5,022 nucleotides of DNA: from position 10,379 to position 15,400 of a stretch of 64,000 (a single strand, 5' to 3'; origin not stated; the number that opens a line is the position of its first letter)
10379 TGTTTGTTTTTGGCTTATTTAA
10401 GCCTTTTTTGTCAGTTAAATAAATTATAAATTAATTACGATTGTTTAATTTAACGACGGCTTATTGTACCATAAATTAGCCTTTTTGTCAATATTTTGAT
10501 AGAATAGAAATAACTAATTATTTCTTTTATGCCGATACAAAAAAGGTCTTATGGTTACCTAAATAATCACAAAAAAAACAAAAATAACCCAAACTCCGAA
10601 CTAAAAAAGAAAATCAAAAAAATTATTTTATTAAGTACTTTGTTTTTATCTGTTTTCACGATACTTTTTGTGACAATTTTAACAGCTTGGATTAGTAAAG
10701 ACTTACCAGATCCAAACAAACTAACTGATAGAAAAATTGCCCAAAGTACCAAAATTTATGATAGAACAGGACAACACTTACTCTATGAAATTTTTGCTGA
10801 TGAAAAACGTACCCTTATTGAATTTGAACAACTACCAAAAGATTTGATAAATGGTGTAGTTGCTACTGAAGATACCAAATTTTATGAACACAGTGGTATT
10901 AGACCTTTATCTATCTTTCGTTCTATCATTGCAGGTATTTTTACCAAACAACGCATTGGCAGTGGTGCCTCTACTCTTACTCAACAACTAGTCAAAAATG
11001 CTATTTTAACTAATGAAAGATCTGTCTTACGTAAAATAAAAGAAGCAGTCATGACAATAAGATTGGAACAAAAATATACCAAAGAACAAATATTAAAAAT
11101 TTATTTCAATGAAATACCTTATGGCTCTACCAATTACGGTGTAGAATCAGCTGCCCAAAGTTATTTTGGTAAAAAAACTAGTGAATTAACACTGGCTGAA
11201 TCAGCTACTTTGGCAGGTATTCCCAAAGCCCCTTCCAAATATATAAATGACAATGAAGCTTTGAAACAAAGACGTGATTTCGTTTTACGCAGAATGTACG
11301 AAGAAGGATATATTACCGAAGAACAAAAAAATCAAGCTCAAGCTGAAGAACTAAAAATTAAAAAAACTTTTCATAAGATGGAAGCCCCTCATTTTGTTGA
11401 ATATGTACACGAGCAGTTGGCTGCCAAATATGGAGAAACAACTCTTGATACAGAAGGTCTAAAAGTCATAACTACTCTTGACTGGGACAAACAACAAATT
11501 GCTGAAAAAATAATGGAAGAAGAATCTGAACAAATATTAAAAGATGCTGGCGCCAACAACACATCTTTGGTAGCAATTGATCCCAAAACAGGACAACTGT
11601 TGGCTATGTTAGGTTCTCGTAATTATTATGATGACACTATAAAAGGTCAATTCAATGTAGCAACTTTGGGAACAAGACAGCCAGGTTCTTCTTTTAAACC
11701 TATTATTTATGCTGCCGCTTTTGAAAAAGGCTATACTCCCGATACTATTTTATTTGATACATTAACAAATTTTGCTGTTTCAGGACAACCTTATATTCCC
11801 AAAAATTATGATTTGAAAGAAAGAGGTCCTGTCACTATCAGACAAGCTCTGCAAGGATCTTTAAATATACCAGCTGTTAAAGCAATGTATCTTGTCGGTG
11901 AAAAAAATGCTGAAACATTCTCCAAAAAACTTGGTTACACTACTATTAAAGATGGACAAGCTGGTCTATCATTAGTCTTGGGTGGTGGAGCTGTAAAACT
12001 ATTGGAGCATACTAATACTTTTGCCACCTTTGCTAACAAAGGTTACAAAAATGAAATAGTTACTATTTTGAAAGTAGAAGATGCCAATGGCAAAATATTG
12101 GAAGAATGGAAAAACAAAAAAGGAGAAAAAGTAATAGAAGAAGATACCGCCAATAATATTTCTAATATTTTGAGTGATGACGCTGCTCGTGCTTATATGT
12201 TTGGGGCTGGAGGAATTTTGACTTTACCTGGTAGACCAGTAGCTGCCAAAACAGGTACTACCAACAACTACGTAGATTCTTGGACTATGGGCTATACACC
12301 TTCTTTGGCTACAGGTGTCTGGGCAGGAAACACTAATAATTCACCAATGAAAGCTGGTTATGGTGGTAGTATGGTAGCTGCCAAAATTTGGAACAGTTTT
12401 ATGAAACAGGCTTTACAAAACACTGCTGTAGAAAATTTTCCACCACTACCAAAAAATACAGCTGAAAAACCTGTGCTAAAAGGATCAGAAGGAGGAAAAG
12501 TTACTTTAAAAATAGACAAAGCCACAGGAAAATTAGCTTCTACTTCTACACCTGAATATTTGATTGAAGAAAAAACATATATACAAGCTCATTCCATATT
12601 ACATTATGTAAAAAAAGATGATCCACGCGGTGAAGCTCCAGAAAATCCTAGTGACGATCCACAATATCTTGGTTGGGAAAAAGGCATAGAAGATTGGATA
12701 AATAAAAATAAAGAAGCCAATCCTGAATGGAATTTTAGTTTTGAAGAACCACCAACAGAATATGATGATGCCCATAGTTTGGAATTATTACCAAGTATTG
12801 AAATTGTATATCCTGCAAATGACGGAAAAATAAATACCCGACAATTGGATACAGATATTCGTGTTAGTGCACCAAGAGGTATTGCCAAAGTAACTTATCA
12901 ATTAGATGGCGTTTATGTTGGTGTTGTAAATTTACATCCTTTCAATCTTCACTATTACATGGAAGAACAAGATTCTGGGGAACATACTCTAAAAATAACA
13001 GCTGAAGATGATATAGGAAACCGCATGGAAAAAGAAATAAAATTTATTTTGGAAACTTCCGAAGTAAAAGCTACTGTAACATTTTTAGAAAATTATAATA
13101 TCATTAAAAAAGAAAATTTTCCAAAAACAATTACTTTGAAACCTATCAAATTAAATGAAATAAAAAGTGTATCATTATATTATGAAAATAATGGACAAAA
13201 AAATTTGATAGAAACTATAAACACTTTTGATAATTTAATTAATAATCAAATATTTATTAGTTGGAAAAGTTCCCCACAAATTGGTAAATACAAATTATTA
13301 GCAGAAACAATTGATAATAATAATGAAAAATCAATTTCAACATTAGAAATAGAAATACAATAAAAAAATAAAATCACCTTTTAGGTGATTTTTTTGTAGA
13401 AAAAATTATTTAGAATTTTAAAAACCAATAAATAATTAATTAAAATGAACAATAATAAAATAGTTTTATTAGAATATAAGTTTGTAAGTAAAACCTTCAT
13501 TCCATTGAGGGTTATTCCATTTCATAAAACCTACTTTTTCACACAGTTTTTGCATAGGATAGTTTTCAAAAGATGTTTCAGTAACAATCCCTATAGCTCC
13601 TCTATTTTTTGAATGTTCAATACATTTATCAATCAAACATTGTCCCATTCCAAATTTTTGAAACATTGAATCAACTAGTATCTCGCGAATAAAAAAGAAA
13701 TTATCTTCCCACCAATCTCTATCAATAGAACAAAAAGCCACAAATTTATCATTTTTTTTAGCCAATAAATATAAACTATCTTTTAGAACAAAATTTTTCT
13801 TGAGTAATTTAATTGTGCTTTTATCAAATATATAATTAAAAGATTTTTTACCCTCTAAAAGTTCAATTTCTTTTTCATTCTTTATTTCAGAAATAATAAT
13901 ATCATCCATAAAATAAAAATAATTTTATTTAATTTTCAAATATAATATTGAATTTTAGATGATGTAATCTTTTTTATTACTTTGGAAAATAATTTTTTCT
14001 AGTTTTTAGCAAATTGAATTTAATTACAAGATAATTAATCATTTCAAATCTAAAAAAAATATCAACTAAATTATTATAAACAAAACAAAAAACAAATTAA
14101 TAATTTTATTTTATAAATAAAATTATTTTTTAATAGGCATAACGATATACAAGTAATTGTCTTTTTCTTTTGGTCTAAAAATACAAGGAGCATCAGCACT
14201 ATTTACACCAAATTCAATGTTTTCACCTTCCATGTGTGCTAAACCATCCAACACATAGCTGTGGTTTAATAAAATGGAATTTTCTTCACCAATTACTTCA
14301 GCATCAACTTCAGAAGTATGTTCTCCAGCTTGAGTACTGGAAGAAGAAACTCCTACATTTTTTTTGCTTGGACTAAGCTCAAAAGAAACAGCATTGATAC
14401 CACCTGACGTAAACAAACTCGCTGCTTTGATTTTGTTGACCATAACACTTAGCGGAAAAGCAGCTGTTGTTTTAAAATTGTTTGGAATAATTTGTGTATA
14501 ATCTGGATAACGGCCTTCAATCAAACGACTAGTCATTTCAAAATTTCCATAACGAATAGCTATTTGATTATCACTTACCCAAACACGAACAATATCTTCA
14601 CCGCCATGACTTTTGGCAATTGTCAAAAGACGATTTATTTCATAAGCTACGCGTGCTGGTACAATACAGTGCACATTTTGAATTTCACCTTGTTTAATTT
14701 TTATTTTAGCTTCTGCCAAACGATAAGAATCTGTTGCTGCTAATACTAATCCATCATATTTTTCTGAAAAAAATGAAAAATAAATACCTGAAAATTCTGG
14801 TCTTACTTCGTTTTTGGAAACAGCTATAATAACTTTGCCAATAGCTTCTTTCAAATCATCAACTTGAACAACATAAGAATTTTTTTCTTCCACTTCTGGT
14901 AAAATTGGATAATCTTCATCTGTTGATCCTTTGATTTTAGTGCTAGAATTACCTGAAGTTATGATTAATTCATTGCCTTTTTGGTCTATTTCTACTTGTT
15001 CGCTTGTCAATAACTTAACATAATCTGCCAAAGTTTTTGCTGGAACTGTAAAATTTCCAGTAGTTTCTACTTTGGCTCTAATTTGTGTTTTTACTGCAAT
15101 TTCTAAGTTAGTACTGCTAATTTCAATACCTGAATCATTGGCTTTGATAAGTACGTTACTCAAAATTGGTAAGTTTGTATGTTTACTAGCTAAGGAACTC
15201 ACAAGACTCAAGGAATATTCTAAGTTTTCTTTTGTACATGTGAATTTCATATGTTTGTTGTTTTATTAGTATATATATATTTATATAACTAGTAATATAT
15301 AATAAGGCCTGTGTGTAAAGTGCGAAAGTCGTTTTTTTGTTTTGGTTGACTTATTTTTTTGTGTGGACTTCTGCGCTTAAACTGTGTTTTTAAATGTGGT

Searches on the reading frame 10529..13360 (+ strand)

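Call 25: search_protein_families(library=pfam, proteins=[window:10529-13360:+], max_evalue=0.05)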
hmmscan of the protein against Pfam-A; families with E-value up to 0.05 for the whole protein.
window:10529-13360:+ (944 aa): 3 families
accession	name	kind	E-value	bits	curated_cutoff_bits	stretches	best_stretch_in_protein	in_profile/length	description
PF00912.28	Transgly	-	3.4e-59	199.7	27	1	85-256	5-177/178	Transglycosylase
PF00905.27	Transpeptidase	-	1.2e-27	97.3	22.1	1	346-626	2-299/299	Penicillin binding protein transpeptidase domain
PF17957.7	Big_7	-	5e-07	30.7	24.1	1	755-823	1-70/70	Bacterial Ig domain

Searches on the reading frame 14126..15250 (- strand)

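Call 85: search_protein_families(library=pfam, proteins=[window:14126-15250:-], max_evalue=0.001)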
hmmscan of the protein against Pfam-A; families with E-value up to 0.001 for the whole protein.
window:14126-15250:- (375 aa): 3 families
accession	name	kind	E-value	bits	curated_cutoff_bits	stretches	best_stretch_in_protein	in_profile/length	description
PF00712.24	DNA_pol3_beta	-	1.3e-31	109.6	24.4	1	1-118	1-120/120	DNA polymerase III beta subunit, N-terminal domain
PF02767.21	DNA_pol3_beta_2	-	1.5e-31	109.5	27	2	128-250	2-116/116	DNA polymerase III beta subunit, central domain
PF02768.20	DNA_pol3_beta_3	-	6.4e-20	71.6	27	1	253-373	2-120/121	DNA polymerase III beta subunit, C-terminal domain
